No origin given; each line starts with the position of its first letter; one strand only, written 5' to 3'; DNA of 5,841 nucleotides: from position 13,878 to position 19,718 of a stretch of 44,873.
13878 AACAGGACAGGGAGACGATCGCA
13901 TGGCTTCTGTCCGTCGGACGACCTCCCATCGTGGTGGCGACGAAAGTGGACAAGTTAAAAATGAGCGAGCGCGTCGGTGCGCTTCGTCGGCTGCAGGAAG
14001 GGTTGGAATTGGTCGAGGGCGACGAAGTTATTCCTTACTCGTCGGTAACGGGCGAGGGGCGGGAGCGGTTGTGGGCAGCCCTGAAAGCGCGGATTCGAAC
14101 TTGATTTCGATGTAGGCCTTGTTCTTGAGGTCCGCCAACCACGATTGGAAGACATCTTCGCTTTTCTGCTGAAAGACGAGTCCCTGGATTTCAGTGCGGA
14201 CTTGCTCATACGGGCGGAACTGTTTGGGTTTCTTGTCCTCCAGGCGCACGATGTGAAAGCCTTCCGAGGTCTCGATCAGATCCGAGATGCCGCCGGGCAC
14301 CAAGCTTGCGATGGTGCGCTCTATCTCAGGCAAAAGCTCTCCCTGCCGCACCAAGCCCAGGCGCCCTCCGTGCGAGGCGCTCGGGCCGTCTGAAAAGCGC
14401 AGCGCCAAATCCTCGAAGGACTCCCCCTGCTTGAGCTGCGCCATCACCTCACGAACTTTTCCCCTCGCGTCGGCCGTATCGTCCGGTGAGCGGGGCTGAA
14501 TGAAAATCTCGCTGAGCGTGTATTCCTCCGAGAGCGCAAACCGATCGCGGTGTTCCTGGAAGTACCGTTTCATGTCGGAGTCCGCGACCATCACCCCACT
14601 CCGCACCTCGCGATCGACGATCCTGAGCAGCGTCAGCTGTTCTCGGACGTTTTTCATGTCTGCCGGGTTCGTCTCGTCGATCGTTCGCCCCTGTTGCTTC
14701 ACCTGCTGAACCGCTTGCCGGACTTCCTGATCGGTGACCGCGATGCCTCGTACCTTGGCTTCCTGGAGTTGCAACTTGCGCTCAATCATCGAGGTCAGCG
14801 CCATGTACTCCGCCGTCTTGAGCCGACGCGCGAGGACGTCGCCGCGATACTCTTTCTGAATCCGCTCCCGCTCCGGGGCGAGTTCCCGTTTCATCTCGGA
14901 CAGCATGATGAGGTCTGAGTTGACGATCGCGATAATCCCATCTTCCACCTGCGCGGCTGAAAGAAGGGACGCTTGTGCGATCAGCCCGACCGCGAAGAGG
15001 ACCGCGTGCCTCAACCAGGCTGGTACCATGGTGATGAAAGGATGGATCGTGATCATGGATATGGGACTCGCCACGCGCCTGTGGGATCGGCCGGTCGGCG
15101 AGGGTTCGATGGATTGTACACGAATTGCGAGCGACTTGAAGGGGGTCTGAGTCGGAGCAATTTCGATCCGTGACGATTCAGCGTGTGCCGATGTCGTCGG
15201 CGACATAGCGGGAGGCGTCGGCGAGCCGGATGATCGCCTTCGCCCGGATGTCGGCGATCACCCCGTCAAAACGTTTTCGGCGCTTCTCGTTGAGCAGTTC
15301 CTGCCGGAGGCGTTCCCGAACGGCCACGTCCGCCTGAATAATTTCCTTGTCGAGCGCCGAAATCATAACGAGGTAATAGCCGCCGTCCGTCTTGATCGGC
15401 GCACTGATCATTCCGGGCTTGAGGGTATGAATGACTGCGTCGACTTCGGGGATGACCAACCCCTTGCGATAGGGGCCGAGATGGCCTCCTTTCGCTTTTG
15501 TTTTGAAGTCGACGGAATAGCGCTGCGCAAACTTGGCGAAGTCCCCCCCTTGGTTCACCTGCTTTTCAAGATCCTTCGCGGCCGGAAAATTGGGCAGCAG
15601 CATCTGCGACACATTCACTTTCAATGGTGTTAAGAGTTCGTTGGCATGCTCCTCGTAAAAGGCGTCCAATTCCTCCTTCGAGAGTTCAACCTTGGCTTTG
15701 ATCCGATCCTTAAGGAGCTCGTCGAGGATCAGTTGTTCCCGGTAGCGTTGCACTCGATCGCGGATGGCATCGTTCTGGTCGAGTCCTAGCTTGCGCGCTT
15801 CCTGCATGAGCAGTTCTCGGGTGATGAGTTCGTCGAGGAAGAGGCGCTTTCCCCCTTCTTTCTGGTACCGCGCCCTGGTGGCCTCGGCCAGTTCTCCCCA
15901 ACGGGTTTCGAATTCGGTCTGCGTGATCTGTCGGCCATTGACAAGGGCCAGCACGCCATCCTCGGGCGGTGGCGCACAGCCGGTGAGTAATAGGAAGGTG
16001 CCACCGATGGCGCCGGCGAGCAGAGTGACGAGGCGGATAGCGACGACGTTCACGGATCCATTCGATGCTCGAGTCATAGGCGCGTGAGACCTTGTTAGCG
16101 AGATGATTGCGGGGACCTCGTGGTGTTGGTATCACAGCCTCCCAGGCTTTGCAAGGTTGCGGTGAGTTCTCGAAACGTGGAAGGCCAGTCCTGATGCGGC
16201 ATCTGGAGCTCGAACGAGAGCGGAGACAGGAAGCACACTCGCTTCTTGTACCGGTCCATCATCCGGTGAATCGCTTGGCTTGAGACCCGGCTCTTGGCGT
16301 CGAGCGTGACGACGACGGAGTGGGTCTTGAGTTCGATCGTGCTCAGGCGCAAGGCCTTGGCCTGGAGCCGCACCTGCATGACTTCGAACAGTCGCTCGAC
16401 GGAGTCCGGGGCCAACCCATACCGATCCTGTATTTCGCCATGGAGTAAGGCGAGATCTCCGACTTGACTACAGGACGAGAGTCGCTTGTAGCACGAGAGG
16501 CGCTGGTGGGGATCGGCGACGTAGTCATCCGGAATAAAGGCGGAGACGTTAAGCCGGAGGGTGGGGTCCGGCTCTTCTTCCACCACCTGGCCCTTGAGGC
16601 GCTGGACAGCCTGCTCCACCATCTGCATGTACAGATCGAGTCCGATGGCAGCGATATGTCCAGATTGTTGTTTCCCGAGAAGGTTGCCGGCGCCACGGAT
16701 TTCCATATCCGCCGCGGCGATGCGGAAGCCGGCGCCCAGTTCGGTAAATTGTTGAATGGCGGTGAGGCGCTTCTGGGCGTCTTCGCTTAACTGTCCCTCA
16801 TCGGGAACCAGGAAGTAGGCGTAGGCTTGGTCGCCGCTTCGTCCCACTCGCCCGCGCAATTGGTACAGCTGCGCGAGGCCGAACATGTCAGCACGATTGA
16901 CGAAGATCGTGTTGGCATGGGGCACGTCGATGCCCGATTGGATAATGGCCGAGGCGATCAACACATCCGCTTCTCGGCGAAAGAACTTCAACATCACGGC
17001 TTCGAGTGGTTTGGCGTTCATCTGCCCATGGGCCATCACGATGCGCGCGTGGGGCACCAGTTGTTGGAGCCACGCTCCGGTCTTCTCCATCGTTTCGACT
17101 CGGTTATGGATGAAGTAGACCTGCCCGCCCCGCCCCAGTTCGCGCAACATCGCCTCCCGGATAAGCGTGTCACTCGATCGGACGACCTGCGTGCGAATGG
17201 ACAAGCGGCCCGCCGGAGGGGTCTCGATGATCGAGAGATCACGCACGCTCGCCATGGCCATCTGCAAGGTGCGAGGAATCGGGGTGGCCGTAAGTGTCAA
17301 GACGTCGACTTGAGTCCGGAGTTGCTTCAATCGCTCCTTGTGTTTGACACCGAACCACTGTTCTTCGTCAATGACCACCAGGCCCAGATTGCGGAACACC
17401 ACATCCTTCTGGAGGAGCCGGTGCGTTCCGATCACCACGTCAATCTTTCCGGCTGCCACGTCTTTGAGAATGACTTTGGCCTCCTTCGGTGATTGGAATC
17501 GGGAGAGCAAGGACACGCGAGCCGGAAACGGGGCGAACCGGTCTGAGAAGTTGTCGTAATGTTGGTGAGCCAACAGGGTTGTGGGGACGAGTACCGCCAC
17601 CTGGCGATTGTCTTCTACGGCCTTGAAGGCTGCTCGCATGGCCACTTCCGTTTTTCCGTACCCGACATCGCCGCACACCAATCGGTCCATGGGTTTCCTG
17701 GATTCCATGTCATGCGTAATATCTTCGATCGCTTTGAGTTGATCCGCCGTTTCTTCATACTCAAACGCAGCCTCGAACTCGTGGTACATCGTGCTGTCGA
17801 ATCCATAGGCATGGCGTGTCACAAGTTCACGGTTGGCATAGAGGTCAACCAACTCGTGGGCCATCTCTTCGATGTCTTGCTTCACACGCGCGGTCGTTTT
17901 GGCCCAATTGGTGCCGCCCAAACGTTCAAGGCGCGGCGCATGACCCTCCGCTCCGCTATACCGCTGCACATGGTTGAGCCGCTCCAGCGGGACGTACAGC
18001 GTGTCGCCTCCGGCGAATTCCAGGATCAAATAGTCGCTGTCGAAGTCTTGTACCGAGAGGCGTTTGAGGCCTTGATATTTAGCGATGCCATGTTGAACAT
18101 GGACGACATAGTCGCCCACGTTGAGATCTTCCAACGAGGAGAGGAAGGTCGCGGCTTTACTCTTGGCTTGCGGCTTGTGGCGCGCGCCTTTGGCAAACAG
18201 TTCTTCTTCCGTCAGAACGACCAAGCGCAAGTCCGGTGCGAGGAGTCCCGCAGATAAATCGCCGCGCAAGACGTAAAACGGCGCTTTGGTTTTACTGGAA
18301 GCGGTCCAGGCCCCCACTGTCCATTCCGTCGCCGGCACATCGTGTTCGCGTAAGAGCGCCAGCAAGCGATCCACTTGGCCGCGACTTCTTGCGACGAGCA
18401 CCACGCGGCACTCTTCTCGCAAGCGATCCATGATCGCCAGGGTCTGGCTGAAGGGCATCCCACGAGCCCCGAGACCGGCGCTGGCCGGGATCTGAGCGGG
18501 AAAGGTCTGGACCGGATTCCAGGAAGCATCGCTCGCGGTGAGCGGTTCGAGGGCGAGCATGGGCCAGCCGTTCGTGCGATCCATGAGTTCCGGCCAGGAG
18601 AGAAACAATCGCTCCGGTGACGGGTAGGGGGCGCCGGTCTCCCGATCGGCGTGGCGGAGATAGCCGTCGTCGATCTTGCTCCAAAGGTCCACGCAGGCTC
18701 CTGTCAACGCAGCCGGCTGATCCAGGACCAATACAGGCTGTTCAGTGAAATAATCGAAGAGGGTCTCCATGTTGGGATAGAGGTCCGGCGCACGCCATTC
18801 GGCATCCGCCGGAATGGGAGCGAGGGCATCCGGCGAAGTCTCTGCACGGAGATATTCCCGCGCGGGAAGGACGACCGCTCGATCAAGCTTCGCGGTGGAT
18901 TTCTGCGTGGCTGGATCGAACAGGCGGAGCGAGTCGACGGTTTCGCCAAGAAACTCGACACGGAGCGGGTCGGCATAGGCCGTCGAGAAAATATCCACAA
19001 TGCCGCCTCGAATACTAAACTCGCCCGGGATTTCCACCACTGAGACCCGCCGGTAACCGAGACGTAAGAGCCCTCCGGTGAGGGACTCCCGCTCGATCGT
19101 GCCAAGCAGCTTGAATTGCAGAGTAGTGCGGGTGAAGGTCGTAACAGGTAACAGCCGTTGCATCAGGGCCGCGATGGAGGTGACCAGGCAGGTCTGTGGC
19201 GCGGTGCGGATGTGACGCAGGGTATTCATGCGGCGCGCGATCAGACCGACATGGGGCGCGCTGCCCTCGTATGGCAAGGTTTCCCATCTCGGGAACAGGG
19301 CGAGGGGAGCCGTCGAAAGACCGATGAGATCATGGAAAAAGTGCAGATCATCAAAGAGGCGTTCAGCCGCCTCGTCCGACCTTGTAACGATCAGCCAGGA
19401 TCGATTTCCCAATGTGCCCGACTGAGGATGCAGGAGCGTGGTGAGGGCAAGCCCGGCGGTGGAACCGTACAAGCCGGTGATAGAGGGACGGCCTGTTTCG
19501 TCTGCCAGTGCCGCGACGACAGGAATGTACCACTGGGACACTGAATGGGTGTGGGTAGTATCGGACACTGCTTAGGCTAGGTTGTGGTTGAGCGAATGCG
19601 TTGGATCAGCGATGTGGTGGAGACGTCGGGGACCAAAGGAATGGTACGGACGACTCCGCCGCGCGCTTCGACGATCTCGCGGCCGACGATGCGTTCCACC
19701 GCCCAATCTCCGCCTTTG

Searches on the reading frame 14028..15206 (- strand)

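Call 21: search_protein_families(library=pfam, proteins=[window:14028-15206:-], max_evalue=0.00001)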
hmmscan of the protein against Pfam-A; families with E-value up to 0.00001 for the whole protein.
window:14028-15206:- (392 aa): 6 families
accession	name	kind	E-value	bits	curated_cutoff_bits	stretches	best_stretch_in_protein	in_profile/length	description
PF00639.27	Rotamase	-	4.9e-21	76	21.7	1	239-324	7-97/97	PPIC-type PPIASE domain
PF13145.12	Rotamase_2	-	3.2e-18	67.1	27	1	207-337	1-120/121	PPIC-type PPIASE domain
PF13616.12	Rotamase_3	-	4.5e-17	63.1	22.5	1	227-326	14-116/116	PPIC-type PPIASE domain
PF13624.11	SurA_N_3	-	1.1e-11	45.3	27.2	1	76-170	28-121/162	SurA-like N-terminal domain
PF13623.11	SurA_N_2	-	1.2e-08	35.4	28.5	1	69-174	21-127/145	SurA-like N-terminal domain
PF09312.16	SurA_N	-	2.8e-06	27.9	30.8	1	89-175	2-86/118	SurA N-terminal domain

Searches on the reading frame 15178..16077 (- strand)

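Call 21: search_protein_families(library=pfam, proteins=[window:15178-16077:-], max_evalue=0.00001)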
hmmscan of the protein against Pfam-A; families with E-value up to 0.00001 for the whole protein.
window:15178-16077:- (299 aa): 5 families
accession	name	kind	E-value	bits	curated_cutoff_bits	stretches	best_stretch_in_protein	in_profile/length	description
PF00639.27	Rotamase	-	3.3e-14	54.1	21.7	1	167-239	22-95/97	PPIC-type PPIASE domain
PF13616.12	Rotamase_3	-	2.4e-13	51.1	22.5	1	167-239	40-112/116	PPIC-type PPIASE domain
PF13145.12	Rotamase_2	-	3.3e-12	47.7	27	1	133-243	2-109/121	PPIC-type PPIASE domain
PF13624.11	SurA_N_3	-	1.6e-08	35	27.2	1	18-107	15-115/162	SurA-like N-terminal domain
PF13623.11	SurA_N_2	-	2.8e-06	27.7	28.5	0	39-104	39-113/145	SurA-like N-terminal domain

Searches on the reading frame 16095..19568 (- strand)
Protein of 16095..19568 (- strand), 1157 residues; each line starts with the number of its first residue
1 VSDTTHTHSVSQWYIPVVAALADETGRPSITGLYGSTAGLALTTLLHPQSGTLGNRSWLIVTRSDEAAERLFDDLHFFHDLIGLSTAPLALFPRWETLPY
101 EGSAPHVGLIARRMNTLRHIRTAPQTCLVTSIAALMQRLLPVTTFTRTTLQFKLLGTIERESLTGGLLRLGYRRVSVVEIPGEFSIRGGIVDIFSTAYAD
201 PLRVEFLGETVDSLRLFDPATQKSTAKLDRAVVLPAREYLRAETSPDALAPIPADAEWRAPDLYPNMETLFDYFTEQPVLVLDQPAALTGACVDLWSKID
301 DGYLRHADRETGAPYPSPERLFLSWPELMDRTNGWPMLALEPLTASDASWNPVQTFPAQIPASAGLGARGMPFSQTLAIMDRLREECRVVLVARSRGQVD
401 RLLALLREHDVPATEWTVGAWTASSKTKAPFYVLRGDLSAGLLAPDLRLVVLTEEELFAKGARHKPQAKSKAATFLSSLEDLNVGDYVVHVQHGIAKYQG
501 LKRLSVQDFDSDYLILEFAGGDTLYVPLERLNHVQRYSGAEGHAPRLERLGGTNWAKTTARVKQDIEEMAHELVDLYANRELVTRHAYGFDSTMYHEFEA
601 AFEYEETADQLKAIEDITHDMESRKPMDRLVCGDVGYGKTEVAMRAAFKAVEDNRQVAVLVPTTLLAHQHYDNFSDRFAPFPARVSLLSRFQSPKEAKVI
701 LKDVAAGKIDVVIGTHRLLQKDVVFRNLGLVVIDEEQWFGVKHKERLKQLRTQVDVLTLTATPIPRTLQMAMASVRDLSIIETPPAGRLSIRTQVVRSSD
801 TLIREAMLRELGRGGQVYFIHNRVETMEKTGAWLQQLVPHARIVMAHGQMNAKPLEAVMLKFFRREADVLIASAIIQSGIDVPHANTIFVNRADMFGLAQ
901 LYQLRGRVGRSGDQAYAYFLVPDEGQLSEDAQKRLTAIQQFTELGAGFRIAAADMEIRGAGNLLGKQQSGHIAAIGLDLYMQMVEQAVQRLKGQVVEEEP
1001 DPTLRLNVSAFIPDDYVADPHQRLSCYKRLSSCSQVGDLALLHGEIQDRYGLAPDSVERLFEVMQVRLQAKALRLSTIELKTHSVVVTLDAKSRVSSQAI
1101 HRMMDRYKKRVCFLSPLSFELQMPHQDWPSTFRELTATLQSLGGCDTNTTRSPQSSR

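Call 21: search_protein_families(library=pfam, proteins=[window:16095-19568:-], max_evalue=0.00001)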
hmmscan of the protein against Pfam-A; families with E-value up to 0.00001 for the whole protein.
window:16095-19568:- (1157 aa): 6 families
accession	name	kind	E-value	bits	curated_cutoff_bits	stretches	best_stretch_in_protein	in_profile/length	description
PF03461.20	TRCF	-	6.1e-25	87.8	25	1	1006-1098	1-93/95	TRCF domain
PF00270.35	DEAD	-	2.6e-24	86.3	26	1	607-769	1-165/167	DEAD/DEAH box helicase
PF17757.6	UvrB_inter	-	1.5e-22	80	22.9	1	152-239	3-91/91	UvrB interaction domain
PF02559.22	CarD_TRCF_RID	-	8.9e-20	71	23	1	482-538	1-57/57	CarD-like/TRCF RID domain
PF00271.37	Helicase_C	-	3.3e-16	59.9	23.5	1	807-912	10-110/110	Helicase conserved C-terminal domain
PF04851.21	ResIII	-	1.6e-07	31.8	22.5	1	607-763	5-162/164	Type III restriction enzyme, res subunit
